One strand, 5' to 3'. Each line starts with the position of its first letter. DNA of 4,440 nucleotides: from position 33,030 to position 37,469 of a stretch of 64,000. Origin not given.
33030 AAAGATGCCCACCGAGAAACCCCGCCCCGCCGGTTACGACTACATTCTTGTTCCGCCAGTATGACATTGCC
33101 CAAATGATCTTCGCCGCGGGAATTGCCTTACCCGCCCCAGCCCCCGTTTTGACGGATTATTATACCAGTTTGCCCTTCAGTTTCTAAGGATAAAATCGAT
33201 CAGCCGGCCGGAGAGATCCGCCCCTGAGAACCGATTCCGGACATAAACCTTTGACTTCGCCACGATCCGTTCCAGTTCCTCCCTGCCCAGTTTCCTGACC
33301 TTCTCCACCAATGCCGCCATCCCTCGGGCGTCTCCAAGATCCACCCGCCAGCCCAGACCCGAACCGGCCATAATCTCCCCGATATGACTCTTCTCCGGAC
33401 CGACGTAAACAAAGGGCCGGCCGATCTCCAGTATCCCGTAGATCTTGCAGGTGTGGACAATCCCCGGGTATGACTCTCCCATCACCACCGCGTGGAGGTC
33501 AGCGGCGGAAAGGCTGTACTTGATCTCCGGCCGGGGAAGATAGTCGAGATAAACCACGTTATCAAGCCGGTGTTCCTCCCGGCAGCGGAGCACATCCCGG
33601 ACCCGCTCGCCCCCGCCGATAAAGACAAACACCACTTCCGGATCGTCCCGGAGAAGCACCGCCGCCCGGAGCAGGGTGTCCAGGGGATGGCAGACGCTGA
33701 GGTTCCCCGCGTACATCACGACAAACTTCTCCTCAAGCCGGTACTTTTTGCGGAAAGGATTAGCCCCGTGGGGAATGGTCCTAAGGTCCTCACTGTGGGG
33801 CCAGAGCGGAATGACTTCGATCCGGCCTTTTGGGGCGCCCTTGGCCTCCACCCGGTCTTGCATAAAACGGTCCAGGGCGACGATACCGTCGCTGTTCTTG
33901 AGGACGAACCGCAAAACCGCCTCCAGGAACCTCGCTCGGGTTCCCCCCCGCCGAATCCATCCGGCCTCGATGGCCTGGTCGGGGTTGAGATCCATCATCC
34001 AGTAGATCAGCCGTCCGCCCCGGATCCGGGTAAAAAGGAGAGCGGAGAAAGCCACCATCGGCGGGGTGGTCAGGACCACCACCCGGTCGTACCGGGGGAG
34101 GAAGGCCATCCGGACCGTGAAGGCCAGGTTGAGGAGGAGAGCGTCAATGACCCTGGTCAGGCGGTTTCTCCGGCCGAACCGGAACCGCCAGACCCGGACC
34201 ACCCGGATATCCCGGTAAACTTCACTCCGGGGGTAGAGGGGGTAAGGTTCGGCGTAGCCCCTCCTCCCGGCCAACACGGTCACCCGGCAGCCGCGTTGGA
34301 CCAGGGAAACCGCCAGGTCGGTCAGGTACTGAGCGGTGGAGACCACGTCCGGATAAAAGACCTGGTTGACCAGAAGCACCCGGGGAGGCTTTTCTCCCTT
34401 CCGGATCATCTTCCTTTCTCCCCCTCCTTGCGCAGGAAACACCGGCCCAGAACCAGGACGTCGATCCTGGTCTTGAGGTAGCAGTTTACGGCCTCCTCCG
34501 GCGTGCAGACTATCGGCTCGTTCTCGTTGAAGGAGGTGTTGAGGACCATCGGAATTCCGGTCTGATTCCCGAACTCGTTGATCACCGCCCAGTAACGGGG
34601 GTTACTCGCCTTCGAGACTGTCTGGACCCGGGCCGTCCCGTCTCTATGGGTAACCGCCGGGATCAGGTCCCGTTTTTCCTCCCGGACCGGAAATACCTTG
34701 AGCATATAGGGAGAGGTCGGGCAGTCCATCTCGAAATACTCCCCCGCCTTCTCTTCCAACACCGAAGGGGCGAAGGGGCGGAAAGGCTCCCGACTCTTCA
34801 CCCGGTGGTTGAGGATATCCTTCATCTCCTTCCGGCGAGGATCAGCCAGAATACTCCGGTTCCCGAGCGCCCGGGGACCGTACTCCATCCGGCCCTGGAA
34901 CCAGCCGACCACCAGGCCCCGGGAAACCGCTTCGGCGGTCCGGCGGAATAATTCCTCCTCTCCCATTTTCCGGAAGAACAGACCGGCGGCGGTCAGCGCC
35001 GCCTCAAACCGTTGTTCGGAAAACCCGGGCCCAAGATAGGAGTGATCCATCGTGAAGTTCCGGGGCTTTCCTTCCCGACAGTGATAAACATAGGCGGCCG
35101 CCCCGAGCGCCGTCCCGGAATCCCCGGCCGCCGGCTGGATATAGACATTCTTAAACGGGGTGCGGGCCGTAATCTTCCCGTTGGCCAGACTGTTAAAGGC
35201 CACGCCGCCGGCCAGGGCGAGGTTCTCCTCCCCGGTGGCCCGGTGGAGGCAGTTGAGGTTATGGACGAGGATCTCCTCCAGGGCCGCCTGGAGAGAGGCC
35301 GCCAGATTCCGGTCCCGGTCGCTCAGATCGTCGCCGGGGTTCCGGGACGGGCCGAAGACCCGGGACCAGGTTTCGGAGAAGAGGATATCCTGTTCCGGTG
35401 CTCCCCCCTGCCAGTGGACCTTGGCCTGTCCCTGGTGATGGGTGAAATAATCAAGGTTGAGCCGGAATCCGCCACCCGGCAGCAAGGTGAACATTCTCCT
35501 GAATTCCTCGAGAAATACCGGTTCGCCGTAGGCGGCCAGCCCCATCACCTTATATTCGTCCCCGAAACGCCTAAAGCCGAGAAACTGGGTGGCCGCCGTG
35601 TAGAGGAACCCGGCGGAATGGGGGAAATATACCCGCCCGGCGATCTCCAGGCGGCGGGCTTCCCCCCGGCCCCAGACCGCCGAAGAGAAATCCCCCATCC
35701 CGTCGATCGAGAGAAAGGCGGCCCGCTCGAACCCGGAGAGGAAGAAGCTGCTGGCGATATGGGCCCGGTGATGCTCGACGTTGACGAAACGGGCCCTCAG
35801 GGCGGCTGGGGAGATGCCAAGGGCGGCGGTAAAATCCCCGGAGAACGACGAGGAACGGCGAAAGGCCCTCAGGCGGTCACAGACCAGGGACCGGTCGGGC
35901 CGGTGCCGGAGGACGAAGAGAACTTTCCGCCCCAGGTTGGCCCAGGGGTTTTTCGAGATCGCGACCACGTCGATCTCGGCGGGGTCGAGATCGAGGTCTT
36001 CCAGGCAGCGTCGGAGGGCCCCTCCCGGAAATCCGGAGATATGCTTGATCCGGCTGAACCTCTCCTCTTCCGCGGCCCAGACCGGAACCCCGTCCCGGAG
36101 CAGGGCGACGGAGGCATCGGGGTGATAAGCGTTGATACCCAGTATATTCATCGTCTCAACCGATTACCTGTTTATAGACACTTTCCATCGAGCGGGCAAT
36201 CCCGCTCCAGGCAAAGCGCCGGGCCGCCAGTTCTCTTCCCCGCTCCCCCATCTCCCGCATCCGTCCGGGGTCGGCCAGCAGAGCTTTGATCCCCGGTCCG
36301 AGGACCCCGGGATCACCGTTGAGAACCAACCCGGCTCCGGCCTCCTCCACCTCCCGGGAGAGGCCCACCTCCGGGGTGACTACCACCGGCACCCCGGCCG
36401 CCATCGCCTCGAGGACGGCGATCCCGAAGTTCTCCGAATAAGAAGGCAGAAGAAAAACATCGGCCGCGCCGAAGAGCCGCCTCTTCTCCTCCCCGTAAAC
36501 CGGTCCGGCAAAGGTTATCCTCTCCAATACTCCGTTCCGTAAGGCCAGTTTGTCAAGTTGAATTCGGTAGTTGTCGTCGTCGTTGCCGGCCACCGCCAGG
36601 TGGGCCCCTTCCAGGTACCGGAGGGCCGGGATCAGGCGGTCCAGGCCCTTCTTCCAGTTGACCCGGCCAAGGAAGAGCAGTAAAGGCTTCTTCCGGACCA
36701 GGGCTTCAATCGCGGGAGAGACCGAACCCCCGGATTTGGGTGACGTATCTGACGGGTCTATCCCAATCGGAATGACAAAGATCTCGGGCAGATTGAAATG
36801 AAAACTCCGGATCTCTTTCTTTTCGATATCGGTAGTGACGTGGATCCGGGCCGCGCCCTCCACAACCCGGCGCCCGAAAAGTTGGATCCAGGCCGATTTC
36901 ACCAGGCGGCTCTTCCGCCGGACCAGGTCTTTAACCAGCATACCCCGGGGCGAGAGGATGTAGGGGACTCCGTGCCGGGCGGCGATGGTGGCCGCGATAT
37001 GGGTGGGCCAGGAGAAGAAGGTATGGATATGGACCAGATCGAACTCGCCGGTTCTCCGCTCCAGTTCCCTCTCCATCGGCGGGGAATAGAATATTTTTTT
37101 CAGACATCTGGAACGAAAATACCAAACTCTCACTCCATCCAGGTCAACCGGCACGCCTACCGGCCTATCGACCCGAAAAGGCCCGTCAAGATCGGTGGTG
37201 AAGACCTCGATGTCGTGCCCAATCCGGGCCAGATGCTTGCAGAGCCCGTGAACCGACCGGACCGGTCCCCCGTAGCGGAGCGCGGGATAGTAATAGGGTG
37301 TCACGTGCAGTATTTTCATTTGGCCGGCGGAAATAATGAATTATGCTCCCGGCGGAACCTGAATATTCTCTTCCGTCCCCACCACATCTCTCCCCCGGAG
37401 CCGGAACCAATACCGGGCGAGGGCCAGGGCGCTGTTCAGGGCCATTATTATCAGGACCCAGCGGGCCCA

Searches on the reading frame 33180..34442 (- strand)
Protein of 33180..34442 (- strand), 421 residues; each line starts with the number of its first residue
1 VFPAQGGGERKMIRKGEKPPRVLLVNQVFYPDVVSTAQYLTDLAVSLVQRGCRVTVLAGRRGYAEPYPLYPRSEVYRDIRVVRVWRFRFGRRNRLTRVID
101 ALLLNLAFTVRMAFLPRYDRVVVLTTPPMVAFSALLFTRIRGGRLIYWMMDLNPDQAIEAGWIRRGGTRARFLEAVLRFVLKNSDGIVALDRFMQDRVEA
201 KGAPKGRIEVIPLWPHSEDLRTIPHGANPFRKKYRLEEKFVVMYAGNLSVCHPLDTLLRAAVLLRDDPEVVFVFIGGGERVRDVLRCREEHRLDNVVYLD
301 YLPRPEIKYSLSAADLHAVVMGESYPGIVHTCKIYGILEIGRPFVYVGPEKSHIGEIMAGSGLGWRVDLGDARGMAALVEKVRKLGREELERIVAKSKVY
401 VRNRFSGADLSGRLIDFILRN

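Call 45: search_protein_families(library=pfam, max_evalue=0.00001, proteins=[window:33180-34442:-])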
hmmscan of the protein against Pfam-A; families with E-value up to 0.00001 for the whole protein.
window:33180-34442:- (421 aa): 3 families
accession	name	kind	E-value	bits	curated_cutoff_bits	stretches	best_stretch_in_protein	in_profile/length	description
PF13579.12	Glyco_trans_4_4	-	1.7e-16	61.4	29.7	1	37-214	4-158/158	Glycosyl transferase 4-like domain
PF13439.12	Glyco_transf_4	-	3.8e-11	43.8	28.5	1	37-212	5-163/170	Glycosyltransferase Family 4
PF00534.26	Glycos_transf_1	-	4e-06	26.9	26.4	1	231-318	6-97/172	Glycosyl transferases group 1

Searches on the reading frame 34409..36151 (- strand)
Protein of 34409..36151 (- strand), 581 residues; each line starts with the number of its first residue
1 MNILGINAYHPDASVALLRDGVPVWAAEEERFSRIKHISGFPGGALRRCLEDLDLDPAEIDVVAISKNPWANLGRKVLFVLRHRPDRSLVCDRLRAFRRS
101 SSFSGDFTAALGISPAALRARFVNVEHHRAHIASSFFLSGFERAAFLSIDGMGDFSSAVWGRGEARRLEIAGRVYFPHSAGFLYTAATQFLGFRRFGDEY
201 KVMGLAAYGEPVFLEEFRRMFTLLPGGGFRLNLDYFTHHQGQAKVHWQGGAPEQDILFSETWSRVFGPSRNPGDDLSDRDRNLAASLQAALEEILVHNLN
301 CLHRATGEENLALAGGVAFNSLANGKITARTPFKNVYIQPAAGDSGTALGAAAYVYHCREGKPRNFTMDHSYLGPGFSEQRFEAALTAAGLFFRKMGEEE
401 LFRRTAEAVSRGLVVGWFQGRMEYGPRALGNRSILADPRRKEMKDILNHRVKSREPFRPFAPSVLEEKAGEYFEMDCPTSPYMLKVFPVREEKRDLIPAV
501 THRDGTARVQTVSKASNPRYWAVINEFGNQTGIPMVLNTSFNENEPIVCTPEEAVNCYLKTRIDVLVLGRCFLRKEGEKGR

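Call 45: search_protein_families(library=pfam, max_evalue=0.00001, proteins=[window:34409-36151:-])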
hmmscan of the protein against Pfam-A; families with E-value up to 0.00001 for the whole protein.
window:34409-36151:- (581 aa): 2 families
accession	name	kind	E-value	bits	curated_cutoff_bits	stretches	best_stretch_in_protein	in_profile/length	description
PF16861.10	Carbam_trans_C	-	2.6e-72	242.3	27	1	406-575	1-170/170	Carbamoyltransferase C-terminus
PF02543.21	Carbam_trans_N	-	1.3e-53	183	24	1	3-352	2-345/346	Carbamoyltransferase N-terminus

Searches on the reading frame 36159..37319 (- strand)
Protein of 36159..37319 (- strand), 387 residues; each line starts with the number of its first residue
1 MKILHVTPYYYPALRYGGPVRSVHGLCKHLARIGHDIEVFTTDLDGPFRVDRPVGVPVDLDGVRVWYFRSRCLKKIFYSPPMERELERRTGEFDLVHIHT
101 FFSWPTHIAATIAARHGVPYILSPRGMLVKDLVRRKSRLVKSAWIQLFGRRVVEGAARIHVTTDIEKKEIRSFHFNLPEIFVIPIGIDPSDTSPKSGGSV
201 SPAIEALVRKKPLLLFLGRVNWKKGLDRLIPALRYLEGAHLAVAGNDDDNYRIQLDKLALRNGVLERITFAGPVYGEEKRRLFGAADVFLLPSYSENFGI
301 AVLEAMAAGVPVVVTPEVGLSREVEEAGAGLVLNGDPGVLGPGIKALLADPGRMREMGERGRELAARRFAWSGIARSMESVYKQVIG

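Call 45: search_protein_families(library=pfam, max_evalue=0.00001, proteins=[window:36159-37319:-])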
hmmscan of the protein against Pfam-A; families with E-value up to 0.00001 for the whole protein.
window:36159-37319:- (387 aa): 6 families
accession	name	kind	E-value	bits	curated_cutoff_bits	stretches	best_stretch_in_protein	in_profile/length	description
PF00534.26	Glycos_transf_1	-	2.8e-31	108.8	26.4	1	205-363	9-171/172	Glycosyl transferases group 1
PF13692.12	Glyco_trans_1_4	-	6.1e-26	91.8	27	1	212-350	2-142/142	Glycosyl transferases group 1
PF13579.12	Glyco_trans_4_4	-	5.4e-25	89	29.7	1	17-186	1-158/158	Glycosyl transferase 4-like domain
PF13439.12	Glyco_transf_4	-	8.7e-22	78.4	28.5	1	16-190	1-169/170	Glycosyltransferase Family 4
PF20706.3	GT4-conflict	-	7.9e-12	45.3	26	1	179-376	173-383/385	Family 4 Glycosyltransferase in conflict systems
PF13524.12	Glyco_trans_1_2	-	1.3e-08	35.4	25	1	229-378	5-142/144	Glycosyl transferase-like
